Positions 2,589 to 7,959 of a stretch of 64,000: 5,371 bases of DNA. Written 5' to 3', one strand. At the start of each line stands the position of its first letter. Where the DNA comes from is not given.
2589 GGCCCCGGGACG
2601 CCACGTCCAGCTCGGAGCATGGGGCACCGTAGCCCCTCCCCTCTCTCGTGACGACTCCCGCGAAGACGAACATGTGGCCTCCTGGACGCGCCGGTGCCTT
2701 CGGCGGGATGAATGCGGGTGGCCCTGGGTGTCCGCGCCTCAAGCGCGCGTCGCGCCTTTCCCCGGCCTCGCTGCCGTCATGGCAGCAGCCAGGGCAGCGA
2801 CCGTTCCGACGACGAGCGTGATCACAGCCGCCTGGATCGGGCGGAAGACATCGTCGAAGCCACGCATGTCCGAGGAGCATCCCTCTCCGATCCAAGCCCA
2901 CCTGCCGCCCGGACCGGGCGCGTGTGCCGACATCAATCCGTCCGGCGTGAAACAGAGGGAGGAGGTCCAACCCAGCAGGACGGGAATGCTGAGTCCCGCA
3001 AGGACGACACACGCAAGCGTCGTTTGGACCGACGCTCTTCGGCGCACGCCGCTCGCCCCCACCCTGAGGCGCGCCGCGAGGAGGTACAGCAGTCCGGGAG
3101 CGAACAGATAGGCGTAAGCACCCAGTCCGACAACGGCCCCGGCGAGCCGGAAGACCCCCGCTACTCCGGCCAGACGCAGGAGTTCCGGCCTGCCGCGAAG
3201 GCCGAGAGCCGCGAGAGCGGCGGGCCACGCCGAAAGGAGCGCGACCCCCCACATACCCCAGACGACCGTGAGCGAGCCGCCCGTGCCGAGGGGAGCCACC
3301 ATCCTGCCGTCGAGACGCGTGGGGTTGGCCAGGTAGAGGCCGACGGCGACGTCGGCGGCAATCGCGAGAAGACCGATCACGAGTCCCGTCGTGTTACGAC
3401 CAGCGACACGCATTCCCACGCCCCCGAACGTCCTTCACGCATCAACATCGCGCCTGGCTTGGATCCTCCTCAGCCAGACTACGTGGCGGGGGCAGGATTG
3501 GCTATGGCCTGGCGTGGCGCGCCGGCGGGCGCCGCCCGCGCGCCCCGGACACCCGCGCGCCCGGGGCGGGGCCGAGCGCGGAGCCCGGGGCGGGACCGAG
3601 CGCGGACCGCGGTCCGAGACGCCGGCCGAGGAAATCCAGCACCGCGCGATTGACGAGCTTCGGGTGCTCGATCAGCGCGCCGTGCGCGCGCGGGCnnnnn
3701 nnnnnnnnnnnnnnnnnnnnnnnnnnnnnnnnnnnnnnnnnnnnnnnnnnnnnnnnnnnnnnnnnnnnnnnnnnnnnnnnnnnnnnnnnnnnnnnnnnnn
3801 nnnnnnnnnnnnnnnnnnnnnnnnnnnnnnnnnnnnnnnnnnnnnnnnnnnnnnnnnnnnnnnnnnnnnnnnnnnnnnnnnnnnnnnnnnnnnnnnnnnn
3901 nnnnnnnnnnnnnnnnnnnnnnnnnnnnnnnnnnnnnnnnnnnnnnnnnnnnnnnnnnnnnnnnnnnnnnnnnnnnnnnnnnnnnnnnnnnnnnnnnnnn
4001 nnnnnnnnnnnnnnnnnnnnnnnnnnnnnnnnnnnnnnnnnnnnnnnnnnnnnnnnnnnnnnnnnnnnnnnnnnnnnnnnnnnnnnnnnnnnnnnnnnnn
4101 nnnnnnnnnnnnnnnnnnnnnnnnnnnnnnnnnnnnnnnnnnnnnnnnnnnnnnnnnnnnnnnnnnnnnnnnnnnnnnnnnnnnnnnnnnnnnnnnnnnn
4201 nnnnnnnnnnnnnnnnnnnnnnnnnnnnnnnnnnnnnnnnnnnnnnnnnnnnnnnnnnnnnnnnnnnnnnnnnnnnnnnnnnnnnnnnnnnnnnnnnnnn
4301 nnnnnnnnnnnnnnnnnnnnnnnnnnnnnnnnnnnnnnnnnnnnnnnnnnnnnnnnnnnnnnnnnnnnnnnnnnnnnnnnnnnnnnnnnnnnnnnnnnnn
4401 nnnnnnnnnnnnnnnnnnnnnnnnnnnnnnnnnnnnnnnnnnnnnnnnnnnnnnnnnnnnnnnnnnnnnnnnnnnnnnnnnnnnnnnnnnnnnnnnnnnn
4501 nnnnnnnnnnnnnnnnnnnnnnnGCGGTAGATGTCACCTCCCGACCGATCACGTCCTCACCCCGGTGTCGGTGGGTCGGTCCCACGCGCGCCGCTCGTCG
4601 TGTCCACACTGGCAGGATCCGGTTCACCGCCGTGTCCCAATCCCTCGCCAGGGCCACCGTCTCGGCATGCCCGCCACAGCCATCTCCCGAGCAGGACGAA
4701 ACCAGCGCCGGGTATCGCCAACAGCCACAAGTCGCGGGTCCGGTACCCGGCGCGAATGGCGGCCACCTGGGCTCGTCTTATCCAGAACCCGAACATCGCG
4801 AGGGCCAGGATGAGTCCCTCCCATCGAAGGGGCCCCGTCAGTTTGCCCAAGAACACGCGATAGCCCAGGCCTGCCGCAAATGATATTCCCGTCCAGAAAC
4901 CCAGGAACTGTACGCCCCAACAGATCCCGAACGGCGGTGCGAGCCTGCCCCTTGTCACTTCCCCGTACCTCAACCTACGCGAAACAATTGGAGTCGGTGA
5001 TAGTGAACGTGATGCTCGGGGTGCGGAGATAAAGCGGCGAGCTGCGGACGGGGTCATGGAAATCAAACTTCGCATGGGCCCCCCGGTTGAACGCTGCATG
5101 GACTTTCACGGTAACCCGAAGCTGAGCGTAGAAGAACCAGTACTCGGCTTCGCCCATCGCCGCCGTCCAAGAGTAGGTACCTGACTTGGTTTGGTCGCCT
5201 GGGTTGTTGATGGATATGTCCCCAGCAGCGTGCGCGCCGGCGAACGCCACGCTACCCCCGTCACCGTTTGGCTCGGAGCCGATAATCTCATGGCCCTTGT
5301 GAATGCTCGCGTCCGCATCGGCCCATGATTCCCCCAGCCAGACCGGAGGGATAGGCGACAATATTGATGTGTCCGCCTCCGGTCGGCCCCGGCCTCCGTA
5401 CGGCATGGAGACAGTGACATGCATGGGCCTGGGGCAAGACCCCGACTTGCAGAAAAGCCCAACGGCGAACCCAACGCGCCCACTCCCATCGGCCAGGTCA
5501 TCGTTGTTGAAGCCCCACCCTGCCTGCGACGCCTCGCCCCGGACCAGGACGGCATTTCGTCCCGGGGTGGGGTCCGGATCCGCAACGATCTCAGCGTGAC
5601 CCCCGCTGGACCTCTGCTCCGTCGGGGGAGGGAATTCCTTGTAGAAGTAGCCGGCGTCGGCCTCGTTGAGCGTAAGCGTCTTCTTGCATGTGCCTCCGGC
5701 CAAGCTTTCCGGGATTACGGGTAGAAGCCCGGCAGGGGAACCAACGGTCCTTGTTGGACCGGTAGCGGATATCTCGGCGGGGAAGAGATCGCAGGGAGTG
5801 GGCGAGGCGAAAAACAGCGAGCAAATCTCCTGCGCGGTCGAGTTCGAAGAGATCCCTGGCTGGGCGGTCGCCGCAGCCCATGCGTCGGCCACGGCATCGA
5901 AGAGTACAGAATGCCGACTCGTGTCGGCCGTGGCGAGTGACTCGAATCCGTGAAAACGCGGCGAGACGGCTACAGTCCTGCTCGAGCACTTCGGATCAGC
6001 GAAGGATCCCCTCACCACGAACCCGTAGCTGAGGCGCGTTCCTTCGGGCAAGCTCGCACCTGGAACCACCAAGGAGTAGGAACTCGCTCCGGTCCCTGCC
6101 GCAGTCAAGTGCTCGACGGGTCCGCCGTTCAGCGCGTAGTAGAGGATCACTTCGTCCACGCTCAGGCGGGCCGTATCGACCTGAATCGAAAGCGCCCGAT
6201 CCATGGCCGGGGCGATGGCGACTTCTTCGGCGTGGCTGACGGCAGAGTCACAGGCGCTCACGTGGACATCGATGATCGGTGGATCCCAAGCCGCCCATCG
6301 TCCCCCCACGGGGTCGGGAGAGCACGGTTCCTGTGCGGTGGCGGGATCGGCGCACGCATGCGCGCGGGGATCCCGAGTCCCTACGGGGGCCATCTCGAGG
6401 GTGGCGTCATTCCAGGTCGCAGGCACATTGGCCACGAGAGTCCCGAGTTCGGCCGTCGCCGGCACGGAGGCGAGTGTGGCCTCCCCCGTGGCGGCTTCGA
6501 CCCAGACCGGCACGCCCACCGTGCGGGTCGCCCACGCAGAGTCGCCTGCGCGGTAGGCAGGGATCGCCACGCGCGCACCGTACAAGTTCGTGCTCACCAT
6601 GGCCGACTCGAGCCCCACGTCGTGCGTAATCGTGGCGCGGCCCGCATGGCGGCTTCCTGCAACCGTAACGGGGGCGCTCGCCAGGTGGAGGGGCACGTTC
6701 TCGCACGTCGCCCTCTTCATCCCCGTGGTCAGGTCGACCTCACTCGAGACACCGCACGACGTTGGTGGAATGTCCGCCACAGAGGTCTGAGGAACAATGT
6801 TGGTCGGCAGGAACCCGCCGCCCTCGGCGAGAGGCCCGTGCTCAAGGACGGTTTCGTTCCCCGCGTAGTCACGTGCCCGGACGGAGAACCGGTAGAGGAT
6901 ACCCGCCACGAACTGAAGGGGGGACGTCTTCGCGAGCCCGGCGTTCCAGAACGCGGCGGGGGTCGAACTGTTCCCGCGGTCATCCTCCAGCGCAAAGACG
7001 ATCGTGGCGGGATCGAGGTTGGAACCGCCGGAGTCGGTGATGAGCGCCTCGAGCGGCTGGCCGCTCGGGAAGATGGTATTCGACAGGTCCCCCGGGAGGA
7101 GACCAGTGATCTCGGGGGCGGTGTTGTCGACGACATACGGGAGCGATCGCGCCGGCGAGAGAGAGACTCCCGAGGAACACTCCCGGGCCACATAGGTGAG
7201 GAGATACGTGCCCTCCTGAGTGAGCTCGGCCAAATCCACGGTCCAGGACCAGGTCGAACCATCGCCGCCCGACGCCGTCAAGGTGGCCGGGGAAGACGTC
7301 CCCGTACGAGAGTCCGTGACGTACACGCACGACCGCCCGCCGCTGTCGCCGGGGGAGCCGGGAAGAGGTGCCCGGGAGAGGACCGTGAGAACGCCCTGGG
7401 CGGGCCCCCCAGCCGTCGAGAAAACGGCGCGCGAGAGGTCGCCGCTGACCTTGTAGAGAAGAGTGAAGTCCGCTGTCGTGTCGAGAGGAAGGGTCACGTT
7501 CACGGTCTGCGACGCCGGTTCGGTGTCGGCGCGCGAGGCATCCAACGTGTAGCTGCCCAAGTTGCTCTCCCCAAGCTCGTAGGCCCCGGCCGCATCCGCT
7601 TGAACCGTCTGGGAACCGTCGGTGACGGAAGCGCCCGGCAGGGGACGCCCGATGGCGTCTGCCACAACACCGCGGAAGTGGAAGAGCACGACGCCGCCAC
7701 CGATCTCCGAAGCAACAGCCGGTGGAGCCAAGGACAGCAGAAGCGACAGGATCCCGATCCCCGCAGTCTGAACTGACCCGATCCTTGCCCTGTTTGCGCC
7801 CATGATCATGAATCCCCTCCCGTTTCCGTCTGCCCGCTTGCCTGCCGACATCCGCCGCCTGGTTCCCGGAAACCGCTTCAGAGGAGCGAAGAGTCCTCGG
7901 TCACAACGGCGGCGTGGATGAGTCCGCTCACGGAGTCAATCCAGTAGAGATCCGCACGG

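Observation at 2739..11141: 8-kb operon of large secreted proteins of unknown function with CarboxypepD_reg-like domains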

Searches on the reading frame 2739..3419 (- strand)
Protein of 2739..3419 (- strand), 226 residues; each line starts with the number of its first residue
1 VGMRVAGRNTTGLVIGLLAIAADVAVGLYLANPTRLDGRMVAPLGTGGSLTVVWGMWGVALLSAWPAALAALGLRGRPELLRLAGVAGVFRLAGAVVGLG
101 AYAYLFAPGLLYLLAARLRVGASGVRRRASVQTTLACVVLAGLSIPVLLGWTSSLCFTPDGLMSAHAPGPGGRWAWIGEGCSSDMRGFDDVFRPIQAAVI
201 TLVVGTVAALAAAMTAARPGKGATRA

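Call 4: search_protein_families(library=pfam, proteins=[window:2739-3419:-], max_evalue=1)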
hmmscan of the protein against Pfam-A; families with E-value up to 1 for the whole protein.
window:2739-3419:- (226 aa): 0 families

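Call 5: search_protein_families(library=ncbifam, proteins=[window:2739-3419:-], max_evalue=1)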
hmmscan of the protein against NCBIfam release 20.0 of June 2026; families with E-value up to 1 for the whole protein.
window:2739-3419:- (226 aa): 0 families

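Call 71: search_protein_families(library=phrogs, proteins=[window:2739-3419:-], max_evalue=0.01)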
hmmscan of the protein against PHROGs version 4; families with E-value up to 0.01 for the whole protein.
window:2739-3419:- (226 aa): 0 families

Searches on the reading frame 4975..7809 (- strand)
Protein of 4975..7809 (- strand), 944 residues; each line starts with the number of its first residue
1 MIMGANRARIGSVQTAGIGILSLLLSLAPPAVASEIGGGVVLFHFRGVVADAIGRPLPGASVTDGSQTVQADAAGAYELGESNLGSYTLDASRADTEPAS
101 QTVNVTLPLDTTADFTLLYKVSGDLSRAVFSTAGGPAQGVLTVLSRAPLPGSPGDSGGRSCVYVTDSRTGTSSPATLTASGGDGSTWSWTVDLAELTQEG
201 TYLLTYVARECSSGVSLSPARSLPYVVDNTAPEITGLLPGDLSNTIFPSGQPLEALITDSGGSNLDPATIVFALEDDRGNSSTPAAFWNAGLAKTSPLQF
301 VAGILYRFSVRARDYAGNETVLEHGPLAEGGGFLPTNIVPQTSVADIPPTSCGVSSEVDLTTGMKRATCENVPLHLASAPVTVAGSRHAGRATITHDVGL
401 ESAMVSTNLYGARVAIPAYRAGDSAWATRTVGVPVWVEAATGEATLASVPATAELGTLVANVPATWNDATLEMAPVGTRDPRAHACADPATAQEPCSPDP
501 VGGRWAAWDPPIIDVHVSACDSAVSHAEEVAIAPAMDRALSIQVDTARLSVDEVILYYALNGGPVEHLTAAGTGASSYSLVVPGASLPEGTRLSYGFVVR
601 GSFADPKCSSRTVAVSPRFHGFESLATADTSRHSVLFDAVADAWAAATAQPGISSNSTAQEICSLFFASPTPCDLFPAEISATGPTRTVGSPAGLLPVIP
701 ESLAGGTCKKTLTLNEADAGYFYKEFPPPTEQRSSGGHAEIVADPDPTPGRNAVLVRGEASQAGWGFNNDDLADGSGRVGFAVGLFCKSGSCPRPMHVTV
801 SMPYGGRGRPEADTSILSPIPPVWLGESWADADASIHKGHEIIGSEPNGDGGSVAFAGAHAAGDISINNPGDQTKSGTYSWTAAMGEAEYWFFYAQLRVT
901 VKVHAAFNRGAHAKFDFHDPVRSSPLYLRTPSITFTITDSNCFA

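Call 4: search_protein_families(library=pfam, proteins=[window:4975-7809:-], max_evalue=1)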
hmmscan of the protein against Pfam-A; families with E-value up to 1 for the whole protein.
window:4975-7809:- (944 aa): 3 families
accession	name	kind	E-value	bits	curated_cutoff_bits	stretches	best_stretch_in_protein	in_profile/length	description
PF13620.12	CarboxypepD_reg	-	3.7e-09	37.2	32.3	1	46-117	3-81/82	Carboxypeptidase regulatory-like domain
PF13715.12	CarbopepD_reg_2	-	8.1e-05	23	32.2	1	46-106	2-65/88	CarboxypepD_reg-like domain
PF16371.11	MetallophosN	-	0.00071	20.2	35.6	1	48-82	2-35/77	N terminal of Calcineurin-like phosphoesterase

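Call 5: search_protein_families(library=ncbifam, proteins=[window:4975-7809:-], max_evalue=1)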
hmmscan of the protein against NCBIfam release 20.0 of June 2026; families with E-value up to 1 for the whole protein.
window:4975-7809:- (944 aa): 1 family
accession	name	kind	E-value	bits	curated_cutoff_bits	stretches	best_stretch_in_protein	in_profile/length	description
NF052345.1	S_layer_anammox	exception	3.8e-06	24.6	1400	1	46-182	1316-1452/1596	Kustd1514 family S-layer glycoprotein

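Call 8: find_homologous_proteins(query=window:4975-7809:-)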
Query window:4975-7809:- (944 aa): 6 proteins with E <= 0.001 among 8000 candidates.
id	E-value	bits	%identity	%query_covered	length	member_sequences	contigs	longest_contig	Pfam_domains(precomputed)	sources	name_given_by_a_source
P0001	0.0e+0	1703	100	80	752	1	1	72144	-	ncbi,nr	ncbi:MAG: hypothetical protein HY775_08475 [Acidobacteria bacterium]|nr:hypothetical protein [Acidob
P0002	5.6e-99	351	42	54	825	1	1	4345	PF13620.13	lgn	-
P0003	5.9e-98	348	45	51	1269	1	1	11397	PF13715.13,PF13620.13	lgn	-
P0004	1.2e-91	327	43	49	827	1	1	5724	PF13620.13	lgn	-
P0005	9.3e-72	261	38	53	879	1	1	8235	PF13620.13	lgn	-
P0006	3.6e-57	213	45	35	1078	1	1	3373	PF13620.13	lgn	-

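Call 9: search_solved_structures(query=window:4975-7809:-, max_evalue=1)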
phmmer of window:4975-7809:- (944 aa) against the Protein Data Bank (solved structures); distinct sequences matched with E-value up to 1: 0.

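Call 11: find_encoding_contigs(protein=P0003, flank=10000)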
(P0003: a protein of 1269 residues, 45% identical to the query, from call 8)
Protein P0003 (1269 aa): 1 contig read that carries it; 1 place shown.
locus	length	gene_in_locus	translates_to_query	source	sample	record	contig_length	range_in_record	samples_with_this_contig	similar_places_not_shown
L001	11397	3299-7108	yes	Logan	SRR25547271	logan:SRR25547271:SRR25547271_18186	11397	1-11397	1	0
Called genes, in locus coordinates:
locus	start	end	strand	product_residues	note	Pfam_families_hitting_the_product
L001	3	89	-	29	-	?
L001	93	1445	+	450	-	PF13231:PMT_2 (weak)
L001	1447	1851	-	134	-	-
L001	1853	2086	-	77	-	PF01402:RHH_1 (weak)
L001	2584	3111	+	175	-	-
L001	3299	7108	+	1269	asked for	PF13620:CarboxypepD_reg, PF13715:CarbopepD_reg_2 (faint)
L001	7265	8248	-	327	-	-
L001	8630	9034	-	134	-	-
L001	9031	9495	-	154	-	-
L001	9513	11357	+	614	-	PF00069:Pkinase, PF03109:ABC1 (faint), PF07714:PK_Tyr_Ser-Thr, PF03793:PASTA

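Call 12: find_encoding_contigs(protein=P0005, flank=10000)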
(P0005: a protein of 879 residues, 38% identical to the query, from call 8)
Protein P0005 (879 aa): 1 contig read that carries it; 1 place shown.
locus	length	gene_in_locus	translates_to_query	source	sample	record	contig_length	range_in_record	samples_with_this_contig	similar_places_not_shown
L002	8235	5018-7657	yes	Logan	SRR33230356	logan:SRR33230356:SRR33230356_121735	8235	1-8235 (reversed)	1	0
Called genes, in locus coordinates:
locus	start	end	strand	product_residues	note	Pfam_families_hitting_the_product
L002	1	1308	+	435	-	?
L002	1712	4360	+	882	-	PF13620:CarboxypepD_reg (weak)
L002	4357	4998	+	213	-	-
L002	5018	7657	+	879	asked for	PF13620:CarboxypepD_reg (weak)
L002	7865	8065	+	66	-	-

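Call 13: find_encoding_contigs(protein=P0004, flank=10000)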
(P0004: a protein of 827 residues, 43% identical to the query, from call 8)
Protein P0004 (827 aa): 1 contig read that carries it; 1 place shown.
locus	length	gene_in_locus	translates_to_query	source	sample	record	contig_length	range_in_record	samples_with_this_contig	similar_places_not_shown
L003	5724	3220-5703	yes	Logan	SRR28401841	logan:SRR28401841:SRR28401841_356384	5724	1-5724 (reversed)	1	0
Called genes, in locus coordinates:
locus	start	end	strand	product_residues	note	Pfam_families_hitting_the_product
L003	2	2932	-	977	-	?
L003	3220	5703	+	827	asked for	PF13620:CarboxypepD_reg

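Call 30: search_protein_families(library=pfam, proteins=[P0002, P0003, P0004, P0005, P0006], max_evalue=0.01)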
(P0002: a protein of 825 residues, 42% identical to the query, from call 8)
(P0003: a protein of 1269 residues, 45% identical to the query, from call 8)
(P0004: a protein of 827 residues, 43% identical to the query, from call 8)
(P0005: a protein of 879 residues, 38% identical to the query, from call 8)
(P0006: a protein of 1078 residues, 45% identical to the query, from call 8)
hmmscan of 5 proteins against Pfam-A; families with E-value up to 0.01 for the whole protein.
P0002 (825 aa): 3 families
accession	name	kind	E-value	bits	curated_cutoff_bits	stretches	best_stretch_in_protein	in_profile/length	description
PF13620.12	CarboxypepD_reg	-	8.5e-08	32.9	32.3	1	32-104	2-81/82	Carboxypeptidase regulatory-like domain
PF13715.12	CarbopepD_reg_2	-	0.0011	19.4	32.2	1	33-103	2-75/88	CarboxypepD_reg-like domain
PF12245.14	Big_3_2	-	0.0069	17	23.3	0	258-274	99-115/122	Bacterial Ig-like domain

P0003 (1269 aa): 5 families
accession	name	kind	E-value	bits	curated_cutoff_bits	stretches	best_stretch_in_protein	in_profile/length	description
PF13620.12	CarboxypepD_reg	-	4.6e-08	33.7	32.3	1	23-93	2-79/82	Carboxypeptidase regulatory-like domain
PF16371.11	MetallophosN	-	9e-06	26.3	35.6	1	25-67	1-42/77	N terminal of Calcineurin-like phosphoesterase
PF13715.12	CarbopepD_reg_2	-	1.3e-05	25.6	32.2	1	23-84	1-65/88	CarboxypepD_reg-like domain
PF13517.12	FG-GAP_3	-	4.8e-05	24.3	26.9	1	1103-1164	1-59/61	FG-GAP-like repeat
PF01839.29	FG-GAP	-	0.00011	22.4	22.1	1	1100-1119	6-25/37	FG-GAP repeat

P0004 (827 aa): 4 families
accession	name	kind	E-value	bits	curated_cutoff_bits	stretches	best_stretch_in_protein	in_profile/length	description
PF13620.12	CarboxypepD_reg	-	1.8e-09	38.2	32.3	1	37-109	2-81/82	Carboxypeptidase regulatory-like domain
PF13715.12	CarbopepD_reg_2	-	0.00022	21.6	32.2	1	37-98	1-65/88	CarboxypepD_reg-like domain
PF16371.11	MetallophosN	-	0.00063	20.4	35.6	1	39-78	1-39/77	N terminal of Calcineurin-like phosphoesterase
PF19077.6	Big_13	-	0.0039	18.1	27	0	139-201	28-85/102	Bacterial Ig-like domain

P0005 (879 aa): 3 families
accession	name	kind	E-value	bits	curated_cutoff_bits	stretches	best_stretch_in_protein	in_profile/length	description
PF13620.12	CarboxypepD_reg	-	3.4e-06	27.7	32.3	1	43-117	2-81/82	Carboxypeptidase regulatory-like domain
PF13715.12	CarbopepD_reg_2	-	0.0012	19.2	32.2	1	43-116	1-75/88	CarboxypepD_reg-like domain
PF19077.6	Big_13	-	0.0079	17.1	27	0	262-330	31-94/102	Bacterial Ig-like domain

P0006 (1078 aa): 2 families
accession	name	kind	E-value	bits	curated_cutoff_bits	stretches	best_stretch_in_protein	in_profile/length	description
PF13620.12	CarboxypepD_reg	-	3.6e-09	37.3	32.3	1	39-113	2-81/82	Carboxypeptidase regulatory-like domain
PF19077.6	Big_13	-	0.00043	21.2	27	0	277-320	54-99/102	Bacterial Ig-like domain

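Call 71: search_protein_families(library=phrogs, proteins=[window:4975-7809:-], max_evalue=0.01)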
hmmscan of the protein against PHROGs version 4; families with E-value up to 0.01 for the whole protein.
window:4975-7809:- (944 aa): 0 families

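Call 85: search_dna_similar(query=window:4975-7809:-, collection=plasmids, mode=protein, max_evalue=0.001, max_rows=15)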
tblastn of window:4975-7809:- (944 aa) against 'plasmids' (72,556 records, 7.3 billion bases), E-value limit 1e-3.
No match.

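Call 106: search_protein_families(library=pfam, proteins=[L002:1-1308:+, L003:2-2932:-, L001:7265-8248:-], max_evalue=0.001)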
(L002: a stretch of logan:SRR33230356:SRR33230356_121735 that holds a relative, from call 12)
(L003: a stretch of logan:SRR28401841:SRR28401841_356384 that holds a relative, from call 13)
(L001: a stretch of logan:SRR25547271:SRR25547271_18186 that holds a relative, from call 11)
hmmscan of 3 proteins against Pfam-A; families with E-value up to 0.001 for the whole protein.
L002:1-1308:+ (435 aa): 4 families
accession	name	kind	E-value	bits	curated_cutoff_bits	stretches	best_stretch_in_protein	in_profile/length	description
PF13604.12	AAA_30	-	3.5e-14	53.4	27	1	1-68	122-190/191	AAA domain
PF18335.7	SH3_13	-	1.6e-06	28.2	41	1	124-167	20-63/65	ATP-dependent RecD-like DNA helicase SH3 domain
PF13538.12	UvrD_C_2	-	0.00024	21.3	27.4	1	189-228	1-47/52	UvrD-like helicase C-terminal domain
PF01443.25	Viral_helicase1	-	0.00039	20.7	21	1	187-228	176-222/228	Viral superfamily 1 RNA helicase core domain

L003:2-2932:- (977 aa): 1 family
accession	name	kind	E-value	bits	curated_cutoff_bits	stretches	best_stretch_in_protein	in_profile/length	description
PF13088.12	BNR_2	-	2e-06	27.8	31.4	0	191-277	187-277/277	BNR repeat-like domain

L001:7265-8248:- (327 aa): 0 families
